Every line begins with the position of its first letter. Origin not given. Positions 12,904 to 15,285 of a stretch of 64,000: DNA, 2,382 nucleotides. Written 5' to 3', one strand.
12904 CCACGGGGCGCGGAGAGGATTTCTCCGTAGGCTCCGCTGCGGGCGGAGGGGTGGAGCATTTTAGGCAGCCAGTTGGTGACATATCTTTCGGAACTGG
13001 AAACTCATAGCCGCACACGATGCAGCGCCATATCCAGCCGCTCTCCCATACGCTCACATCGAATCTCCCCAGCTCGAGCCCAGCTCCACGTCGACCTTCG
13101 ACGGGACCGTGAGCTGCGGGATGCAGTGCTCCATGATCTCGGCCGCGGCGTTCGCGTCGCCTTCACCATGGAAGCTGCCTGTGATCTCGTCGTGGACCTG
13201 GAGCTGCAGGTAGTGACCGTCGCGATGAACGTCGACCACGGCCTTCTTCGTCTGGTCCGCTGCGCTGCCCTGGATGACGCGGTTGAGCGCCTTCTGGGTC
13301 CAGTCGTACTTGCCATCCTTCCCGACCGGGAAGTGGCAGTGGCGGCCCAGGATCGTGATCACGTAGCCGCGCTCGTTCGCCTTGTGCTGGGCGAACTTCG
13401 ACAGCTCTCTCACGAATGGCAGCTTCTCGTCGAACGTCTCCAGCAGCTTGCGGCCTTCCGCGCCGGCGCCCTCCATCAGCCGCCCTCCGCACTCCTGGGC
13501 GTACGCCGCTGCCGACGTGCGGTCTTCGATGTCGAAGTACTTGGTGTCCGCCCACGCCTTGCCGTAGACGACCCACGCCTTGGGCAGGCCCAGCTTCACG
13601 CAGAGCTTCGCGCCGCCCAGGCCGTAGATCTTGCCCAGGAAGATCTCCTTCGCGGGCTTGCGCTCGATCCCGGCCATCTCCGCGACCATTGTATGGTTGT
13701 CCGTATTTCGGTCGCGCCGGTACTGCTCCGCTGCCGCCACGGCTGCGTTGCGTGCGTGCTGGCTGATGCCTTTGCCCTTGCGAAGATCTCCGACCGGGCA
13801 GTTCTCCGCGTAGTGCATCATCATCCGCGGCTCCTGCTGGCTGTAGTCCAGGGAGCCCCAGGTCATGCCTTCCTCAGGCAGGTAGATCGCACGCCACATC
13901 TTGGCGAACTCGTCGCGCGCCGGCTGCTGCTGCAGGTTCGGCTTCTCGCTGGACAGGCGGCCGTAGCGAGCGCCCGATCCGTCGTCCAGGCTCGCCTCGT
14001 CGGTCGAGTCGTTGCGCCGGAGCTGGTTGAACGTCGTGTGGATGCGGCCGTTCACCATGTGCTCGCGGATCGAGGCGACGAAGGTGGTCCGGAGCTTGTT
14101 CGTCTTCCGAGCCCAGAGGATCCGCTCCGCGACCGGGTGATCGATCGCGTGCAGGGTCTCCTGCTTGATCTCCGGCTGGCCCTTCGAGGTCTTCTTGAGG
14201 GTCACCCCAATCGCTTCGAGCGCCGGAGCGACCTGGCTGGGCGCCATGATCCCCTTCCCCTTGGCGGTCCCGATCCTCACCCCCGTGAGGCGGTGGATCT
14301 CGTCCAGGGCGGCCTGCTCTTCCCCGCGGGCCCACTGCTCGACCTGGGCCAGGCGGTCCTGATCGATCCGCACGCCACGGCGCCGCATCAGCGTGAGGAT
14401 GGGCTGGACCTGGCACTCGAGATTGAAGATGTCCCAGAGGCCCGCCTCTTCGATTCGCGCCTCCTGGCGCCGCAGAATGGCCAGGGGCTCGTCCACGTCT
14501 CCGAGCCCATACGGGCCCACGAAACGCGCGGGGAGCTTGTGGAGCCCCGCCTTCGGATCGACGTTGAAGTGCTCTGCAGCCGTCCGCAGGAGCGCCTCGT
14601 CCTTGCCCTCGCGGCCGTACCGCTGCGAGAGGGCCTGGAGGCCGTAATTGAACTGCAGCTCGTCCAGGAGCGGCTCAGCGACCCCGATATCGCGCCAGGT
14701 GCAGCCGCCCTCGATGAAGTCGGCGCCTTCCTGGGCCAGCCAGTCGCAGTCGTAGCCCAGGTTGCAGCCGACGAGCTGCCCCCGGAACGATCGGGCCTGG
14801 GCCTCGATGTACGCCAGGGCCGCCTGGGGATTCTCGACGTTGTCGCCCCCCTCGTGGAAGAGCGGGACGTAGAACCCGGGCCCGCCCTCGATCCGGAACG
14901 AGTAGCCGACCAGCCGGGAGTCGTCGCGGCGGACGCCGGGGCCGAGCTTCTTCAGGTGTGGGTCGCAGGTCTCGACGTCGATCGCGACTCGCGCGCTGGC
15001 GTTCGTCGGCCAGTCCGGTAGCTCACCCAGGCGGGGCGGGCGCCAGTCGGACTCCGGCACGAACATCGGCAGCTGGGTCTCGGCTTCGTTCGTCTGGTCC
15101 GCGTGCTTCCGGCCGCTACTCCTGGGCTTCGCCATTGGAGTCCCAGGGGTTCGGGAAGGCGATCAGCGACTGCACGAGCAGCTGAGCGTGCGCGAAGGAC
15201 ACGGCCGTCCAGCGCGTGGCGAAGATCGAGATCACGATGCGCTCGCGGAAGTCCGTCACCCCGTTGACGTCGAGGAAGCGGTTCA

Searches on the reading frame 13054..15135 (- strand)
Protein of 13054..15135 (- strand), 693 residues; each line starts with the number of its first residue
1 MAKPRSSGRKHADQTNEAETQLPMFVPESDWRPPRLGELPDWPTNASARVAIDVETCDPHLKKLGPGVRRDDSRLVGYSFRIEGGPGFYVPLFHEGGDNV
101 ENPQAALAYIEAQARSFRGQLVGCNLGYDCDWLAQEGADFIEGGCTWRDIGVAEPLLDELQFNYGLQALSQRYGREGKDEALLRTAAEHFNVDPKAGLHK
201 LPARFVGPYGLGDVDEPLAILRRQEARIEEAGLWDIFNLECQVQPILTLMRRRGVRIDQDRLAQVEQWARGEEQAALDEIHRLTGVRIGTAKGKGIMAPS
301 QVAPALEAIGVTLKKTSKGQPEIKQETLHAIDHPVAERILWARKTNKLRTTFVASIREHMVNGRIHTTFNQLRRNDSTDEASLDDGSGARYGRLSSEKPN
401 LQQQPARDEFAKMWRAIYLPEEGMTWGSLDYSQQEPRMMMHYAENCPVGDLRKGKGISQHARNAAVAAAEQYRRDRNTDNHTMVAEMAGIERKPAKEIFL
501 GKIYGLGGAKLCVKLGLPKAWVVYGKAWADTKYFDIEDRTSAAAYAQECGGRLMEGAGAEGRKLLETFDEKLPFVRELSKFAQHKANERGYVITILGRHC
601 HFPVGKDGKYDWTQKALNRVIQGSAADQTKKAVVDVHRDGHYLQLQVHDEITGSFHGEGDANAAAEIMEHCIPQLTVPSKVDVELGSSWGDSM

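Call 17: search_protein_families(library=phrogs, proteins=[window:13054-15135:-], max_evalue=0.001)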
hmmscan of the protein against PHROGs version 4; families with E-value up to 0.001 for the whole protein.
window:13054-15135:- (693 aa): 5 families
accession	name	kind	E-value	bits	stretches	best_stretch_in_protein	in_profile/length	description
phrog_17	-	DNA, RNA and nucleotide metabolism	4.7e-99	334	1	36-692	658-1233/1445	DNA polymerase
phrog_12241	-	DNA, RNA and nucleotide metabolism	8.1e-16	59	2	50-283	130-361/502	DNA polymerase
phrog_15971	-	DNA, RNA and nucleotide metabolism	1.8e-13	51.4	1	305-667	59-344/376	DNA polymerase I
phrog_10285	-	DNA, RNA and nucleotide metabolism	9.9e-12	45.5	2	613-672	240-300/321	DNA polymerase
phrog_5995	-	DNA, RNA and nucleotide metabolism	2.5e-11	44.6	1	559-693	22-179/236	DNA polymerase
